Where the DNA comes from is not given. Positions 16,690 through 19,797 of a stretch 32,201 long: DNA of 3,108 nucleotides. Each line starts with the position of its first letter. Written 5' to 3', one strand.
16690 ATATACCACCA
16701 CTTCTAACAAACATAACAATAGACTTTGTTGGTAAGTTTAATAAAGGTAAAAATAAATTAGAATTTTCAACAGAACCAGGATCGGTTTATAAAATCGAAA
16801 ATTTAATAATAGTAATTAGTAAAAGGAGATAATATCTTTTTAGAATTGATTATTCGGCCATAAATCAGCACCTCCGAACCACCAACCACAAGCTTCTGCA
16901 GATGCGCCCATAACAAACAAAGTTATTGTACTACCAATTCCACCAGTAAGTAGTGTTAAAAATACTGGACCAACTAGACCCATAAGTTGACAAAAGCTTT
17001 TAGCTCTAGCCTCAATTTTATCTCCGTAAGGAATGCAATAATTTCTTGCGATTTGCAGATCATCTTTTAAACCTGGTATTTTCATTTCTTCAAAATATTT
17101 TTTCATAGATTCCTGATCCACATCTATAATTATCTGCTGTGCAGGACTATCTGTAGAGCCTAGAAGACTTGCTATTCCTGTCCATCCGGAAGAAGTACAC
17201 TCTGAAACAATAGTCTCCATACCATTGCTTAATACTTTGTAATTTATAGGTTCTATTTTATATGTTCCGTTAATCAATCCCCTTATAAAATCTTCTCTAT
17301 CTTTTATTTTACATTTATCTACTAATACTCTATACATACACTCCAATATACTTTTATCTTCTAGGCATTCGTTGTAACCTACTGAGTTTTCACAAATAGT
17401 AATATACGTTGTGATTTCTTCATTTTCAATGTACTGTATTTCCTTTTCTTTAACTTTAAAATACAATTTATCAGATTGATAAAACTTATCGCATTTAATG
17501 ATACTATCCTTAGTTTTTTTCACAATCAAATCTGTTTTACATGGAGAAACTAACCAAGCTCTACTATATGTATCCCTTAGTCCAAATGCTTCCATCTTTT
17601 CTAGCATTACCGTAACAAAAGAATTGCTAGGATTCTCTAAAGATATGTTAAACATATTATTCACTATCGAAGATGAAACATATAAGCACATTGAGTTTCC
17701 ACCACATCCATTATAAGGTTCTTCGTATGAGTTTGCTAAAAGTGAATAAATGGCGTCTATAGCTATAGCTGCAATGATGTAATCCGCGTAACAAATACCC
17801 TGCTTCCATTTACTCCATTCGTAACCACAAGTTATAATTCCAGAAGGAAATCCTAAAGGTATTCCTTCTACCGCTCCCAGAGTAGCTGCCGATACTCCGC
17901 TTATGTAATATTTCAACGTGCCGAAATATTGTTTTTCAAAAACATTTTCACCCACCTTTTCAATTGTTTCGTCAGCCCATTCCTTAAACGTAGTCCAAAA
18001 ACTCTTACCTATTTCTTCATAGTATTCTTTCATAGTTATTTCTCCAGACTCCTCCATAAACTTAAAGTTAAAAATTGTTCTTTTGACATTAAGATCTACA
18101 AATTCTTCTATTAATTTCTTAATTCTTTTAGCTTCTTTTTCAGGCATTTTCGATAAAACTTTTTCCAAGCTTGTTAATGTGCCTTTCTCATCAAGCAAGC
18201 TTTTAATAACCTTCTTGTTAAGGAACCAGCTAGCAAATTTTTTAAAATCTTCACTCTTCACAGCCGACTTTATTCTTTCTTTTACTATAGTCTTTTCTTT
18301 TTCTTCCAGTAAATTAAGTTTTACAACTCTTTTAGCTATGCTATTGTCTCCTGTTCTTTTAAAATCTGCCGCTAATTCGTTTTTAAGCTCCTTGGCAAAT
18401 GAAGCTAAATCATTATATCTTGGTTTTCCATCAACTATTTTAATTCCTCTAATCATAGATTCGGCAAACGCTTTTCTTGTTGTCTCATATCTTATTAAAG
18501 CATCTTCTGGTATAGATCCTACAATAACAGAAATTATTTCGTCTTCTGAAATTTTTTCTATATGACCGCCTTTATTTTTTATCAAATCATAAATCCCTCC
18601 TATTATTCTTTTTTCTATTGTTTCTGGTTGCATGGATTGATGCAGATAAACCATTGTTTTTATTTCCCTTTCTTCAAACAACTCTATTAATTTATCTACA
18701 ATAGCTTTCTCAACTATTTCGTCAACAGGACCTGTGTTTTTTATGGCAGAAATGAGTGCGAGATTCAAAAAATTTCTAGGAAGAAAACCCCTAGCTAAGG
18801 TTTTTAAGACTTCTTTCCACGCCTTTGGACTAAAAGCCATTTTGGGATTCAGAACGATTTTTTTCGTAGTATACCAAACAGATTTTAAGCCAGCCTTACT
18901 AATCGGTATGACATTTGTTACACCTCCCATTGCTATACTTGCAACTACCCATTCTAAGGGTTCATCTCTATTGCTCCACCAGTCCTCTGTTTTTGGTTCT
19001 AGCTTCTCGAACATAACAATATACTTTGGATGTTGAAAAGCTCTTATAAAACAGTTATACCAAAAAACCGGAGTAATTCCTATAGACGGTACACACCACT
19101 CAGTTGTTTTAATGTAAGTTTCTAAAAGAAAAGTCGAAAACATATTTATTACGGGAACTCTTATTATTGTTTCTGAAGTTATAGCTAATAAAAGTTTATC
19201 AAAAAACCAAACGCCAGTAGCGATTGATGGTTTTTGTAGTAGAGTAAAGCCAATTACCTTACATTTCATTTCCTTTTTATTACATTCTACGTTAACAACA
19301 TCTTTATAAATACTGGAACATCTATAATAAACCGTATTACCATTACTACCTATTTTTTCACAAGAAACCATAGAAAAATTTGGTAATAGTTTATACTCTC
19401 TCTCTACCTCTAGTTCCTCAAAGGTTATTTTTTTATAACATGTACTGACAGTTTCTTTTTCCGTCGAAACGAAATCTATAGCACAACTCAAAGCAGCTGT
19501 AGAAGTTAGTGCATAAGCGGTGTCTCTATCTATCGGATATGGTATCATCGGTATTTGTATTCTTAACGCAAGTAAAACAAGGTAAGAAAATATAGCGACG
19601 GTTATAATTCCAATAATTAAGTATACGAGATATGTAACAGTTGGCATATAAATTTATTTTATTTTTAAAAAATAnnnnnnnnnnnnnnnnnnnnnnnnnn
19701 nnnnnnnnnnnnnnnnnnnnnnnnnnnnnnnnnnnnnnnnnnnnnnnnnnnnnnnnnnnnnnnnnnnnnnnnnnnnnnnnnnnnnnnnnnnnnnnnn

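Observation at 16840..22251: Five-gene, translationally coupled operon of orphan Cys-rich membrane-anchored proteins: candidate undescribed envelope or host-contact apparatus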

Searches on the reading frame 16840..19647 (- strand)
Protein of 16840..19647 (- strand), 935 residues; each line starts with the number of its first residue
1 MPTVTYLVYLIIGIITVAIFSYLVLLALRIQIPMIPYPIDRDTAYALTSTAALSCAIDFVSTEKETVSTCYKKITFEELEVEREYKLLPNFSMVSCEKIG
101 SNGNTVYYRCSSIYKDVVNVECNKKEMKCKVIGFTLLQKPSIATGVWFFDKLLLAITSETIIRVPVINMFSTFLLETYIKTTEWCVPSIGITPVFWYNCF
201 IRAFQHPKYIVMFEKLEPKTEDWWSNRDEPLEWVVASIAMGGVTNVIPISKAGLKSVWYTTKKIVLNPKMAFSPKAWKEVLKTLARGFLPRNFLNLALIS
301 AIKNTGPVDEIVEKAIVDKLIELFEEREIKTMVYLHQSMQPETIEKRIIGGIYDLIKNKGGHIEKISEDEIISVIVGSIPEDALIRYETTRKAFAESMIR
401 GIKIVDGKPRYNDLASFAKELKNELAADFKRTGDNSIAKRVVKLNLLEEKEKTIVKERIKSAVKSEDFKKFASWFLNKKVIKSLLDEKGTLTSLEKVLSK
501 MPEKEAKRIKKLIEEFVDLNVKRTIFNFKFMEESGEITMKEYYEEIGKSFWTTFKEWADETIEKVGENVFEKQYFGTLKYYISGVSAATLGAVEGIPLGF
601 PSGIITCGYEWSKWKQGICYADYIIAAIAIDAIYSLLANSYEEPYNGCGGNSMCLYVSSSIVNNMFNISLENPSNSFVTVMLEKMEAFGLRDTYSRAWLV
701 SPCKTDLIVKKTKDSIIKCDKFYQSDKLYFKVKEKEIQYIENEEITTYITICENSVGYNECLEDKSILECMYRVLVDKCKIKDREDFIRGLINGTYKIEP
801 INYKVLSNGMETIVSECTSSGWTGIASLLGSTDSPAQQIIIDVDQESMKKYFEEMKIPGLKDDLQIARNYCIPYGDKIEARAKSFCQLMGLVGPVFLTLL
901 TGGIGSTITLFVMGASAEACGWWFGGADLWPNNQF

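Call 6: search_protein_families(library=pfam, proteins=[window:16840-19647:-], max_evalue=1)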
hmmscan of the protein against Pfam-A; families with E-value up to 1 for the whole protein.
window:16840-19647:- (935 aa): 1 family
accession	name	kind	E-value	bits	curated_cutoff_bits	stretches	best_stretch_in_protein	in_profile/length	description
PF00679.30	EFG_C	-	0.081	13.4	27.9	1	345-389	14-59/89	Elongation factor G C-terminus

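Call 7: search_protein_families(library=ncbifam, proteins=[window:16840-19647:-], max_evalue=1)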
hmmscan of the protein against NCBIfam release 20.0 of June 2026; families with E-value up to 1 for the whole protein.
window:16840-19647:- (935 aa): 0 families

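Call 11: find_homologous_proteins(query=window:16840-19647:-, max_evalue=0.001)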
Query window:16840-19647:- (935 aa): 2 proteins with E <= 0.001 among 8000 candidates.
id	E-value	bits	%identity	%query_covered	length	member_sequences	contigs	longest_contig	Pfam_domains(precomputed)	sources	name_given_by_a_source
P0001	0.0e+0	2120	100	100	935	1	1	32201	-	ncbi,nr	ncbi:MAG: hypothetical protein RMJ17_01390 [Candidatus Aenigmarchaeota archaeon]|nr:hypothetical pro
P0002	0.0e+0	1099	53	100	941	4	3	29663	-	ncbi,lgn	ncbi:MAG: hypothetical protein QXR71_03255 [Candidatus Aenigmatarchaeota archaeon]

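Call 12: find_encoding_contigs(protein=window:16840-19647:-, flank=10000, max_places=6)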
Protein window:16840-19647:- (935 aa): no gene with exactly this product is on record in the collection.

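Call 13: find_encoding_contigs(protein=P0002, flank=10000, max_places=6)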
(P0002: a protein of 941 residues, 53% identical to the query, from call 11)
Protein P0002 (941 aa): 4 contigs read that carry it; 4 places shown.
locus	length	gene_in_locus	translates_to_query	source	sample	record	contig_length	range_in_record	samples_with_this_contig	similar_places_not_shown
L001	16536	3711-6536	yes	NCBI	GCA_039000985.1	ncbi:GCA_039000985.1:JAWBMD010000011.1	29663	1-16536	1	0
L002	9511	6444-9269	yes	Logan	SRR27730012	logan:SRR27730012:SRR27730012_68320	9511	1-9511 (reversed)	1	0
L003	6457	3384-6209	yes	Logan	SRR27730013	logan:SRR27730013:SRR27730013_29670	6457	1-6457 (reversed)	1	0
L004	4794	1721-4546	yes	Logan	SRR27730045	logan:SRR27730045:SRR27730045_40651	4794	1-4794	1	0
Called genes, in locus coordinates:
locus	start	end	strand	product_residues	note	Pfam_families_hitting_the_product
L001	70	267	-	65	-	-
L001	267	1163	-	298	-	PF16795:Phage_integr_3 (faint), PF00589:Phage_integrase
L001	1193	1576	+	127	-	-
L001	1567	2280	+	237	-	-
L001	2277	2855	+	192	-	-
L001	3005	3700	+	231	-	-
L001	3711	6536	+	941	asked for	-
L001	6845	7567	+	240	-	-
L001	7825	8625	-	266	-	-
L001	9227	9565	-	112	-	PF02675:AdoMet_dc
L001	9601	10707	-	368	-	PF01861:BpsA_C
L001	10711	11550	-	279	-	PF00557:Peptidase_M24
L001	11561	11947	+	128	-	PF00410:Ribosomal_S8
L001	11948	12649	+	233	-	-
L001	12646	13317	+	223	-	PF01351:RNase_HII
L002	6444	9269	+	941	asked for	-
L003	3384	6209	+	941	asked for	-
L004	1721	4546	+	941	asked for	-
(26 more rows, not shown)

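Call 17: search_protein_families(library=phrogs, proteins=[window:16840-19647:-], max_evalue=0.1)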
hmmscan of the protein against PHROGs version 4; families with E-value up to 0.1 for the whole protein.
window:16840-19647:- (935 aa): 0 families

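Call 22: find_related_loci(query=A1, collection=genome_contigs, flank=10000)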
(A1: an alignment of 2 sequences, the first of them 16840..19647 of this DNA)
Query A1 (935 aa) in genome_contigs; peptide patterns used: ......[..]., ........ (x = any residue, [..] = any of these).
51 stretches matched a pattern; 1 encode a relative of the query (tblastn E <= 1e-3); 1 distinct loci.
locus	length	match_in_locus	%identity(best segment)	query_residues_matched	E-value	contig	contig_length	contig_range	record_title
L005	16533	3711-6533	53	1-935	0e+0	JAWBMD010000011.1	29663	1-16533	MAG: Candidatus Aenigmatarchaeota archaeon isolate GXS_202007_bins_18 GXS_202007_bins_18_scaffold_11, whole genome shotg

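Call 25: search_solved_structures(query=A1, max_evalue=1)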
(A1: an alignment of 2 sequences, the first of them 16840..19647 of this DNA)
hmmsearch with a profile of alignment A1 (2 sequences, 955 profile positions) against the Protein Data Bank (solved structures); distinct sequences matched with E-value up to 1: 1.
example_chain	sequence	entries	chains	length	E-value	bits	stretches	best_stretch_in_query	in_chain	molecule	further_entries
6qrq_B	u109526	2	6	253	0.28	12.2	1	394-500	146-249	Oxygen-binding diiron protein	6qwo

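Call 35: search_protein_representatives(alignment_id=A1)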
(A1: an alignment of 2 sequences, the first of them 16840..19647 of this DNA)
Query: 2 sequences, 955 profile positions. Proteins with E-value up to 0.001 (for the whole library): 15; up to 1e-10: 5; up to 1e-30: 1. The best 15 are listed.
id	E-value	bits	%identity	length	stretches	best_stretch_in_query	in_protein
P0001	0.0e+00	1941.9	-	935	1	1-955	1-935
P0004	1.0e-27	113.0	-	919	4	885-955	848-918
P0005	2.4e-18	82.0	-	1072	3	6-517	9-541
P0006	4.9e-15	71.1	-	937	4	638-761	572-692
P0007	1.2e-12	63.2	-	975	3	761-954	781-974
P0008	1.2e-10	56.5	-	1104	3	3-139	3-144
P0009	1.4e-09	53.0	-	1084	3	653-744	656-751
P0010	1.1e-08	50.0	-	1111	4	638-754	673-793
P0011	4.4e-07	44.7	-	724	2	5-72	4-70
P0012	5.3e-07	44.5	-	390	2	819-955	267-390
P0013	9.3e-07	43.7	-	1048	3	3-140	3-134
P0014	2.9e-06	42.0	-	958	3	640-755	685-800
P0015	5.4e-06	41.2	-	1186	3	859-955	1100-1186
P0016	1.0e-04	36.9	-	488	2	639-754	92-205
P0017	7.5e-04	34.1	-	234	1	638-752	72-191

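Call 41: find_homologous_proteins(query=A4, max_evalue=0.001)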
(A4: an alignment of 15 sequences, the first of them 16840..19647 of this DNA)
Query A4 (15 sequences) (935 aa, profile of the alignment): 2 proteins with E <= 0.001 among 8000 candidates.
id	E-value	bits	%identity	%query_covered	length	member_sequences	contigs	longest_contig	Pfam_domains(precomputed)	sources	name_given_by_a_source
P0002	4.8e-228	778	53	100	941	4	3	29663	-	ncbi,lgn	ncbi:MAG: hypothetical protein QXR71_03255 [Candidatus Aenigmatarchaeota archaeon]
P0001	4.4e-227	775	100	100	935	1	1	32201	-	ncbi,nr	ncbi:MAG: hypothetical protein RMJ17_01390 [Candidatus Aenigmarchaeota archaeon]|nr:hypothetical pro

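Call 42: list_cluster_members(proteins=[P0004, P0005, P0006, P0007, P0008, P0009, P0010, P0013, P0015, P0011])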
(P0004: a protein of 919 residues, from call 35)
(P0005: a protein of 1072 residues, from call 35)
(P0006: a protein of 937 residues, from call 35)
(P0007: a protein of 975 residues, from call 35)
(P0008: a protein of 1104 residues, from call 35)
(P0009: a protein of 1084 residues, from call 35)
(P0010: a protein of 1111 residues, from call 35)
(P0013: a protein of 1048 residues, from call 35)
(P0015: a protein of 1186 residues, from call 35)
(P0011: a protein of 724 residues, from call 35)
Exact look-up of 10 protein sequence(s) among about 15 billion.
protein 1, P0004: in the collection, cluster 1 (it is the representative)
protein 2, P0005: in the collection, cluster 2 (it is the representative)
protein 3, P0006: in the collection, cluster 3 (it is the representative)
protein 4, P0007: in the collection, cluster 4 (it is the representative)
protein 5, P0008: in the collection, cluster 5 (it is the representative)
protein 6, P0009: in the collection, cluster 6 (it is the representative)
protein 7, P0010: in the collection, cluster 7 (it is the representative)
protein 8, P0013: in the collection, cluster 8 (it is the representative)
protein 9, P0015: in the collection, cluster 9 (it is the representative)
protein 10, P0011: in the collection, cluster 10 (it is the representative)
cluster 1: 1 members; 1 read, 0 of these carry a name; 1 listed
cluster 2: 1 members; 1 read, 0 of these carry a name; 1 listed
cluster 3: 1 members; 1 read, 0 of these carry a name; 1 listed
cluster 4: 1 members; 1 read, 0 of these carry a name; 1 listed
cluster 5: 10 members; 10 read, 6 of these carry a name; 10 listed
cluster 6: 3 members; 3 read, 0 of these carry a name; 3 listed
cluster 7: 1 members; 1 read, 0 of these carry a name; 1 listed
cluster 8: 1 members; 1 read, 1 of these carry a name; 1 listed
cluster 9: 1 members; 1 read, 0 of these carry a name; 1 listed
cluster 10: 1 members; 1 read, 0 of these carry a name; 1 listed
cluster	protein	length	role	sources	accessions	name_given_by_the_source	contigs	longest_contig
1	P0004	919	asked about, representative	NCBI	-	-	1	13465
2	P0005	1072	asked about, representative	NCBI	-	-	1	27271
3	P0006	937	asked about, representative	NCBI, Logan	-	-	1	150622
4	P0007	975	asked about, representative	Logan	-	-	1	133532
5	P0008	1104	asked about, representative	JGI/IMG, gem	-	-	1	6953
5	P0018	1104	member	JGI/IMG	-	hypothetical protein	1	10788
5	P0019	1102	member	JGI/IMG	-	hypothetical protein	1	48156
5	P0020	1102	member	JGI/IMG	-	hypothetical protein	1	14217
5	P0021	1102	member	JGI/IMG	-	hypothetical protein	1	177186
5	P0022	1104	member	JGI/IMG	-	hypothetical protein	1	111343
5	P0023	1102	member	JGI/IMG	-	hypothetical protein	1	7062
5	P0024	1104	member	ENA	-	-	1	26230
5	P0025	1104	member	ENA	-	-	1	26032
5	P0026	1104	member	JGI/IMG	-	-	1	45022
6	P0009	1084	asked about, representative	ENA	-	-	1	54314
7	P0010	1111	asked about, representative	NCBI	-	-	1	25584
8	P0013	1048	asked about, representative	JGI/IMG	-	hypothetical protein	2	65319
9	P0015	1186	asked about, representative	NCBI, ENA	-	-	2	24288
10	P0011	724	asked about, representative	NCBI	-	-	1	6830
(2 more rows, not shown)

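Call 43: find_encoding_contigs(protein=P0006, flank=10000, max_places=2)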
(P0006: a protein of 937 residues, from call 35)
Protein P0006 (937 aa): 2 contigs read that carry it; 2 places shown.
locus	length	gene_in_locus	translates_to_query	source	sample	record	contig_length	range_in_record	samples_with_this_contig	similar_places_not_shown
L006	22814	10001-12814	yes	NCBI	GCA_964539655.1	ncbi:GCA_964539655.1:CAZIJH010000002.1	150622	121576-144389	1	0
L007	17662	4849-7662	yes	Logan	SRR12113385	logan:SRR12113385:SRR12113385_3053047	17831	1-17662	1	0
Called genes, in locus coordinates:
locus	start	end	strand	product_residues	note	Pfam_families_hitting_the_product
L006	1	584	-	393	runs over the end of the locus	PF13439:Glyco_transf_4 (weak), PF20706:GT4-conflict, PF00534:Glycos_transf_1, PF13692:Glyco_trans_1_4, PF13524:Glyco_trans_1_2 (weak)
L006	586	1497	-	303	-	-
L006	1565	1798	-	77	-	-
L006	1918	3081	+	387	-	-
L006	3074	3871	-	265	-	-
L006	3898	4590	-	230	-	-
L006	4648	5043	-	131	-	-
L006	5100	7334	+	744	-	PF00437:T2SSE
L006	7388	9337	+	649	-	-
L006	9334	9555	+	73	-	-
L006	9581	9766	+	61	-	-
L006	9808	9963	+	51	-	-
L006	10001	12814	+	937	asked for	-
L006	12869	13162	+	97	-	-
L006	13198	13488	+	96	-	-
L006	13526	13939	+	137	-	-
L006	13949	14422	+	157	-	-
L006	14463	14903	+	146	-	-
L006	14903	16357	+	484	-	-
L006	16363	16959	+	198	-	-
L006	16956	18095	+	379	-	-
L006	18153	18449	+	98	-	-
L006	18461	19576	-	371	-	-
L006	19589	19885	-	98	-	-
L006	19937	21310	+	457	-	-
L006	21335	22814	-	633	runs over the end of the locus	-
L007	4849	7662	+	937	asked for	-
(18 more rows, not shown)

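Call 46: find_encoding_contigs(protein=P0005, flank=10000, max_places=1)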
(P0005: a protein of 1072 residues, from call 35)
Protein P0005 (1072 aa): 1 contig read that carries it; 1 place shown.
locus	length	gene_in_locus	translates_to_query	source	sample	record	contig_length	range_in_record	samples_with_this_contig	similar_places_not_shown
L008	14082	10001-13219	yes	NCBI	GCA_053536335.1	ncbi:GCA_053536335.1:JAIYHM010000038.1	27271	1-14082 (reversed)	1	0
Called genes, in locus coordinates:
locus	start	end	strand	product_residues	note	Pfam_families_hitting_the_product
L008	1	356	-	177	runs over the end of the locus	-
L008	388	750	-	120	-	-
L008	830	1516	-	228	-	-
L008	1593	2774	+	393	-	-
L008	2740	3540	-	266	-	-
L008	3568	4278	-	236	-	-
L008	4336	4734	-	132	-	-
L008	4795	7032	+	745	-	PF00437:T2SSE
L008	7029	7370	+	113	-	-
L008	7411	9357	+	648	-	-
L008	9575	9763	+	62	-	-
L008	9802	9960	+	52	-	-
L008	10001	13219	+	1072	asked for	-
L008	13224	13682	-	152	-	-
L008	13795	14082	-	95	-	?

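Call 47: find_encoding_contigs(protein=P0021, flank=10000, max_places=1)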
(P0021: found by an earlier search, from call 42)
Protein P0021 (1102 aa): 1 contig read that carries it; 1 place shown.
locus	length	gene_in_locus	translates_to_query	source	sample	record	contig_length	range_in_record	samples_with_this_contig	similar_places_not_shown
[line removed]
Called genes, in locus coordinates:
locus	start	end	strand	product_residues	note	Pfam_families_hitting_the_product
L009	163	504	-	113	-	PF00355:Rieske, PF13806:Rieske_2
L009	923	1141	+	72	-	-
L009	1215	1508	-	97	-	-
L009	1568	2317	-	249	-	-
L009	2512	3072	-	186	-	PF00665:rve, PF24764:rva_4, PF13683:rve_3, PF13333:rve_2 (weak)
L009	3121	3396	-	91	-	PF01527:HTH_Tnp_1, PF06056:Terminase_5 (weak), PF13384:HTH_23, PF13518:HTH_28, PF13551:HTH_29, PF13565:HTH_32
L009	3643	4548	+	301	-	PF00892:EamA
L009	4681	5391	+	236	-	-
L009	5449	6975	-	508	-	-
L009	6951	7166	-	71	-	-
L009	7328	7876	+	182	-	-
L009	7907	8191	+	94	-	PF01868:RNase_P-MRP_p29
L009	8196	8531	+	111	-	PF00366:Ribosomal_S17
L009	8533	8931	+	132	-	PF00238:Ribosomal_L14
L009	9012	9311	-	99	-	-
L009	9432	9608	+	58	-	-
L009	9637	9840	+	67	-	-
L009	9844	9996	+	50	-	-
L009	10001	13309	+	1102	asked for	-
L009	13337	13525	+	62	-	-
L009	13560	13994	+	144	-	-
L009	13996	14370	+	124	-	-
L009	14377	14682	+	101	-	-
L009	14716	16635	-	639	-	-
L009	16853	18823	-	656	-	-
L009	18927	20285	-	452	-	-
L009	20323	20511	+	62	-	-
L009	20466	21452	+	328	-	PF04188:Mannosyl_trans2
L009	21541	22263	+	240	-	-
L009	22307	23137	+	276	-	PF00535:Glycos_transf_2, PF13641:Glyco_tranf_2_3 (weak), PF13632:Glyco_trans_2_3 (faint)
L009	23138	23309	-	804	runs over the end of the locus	-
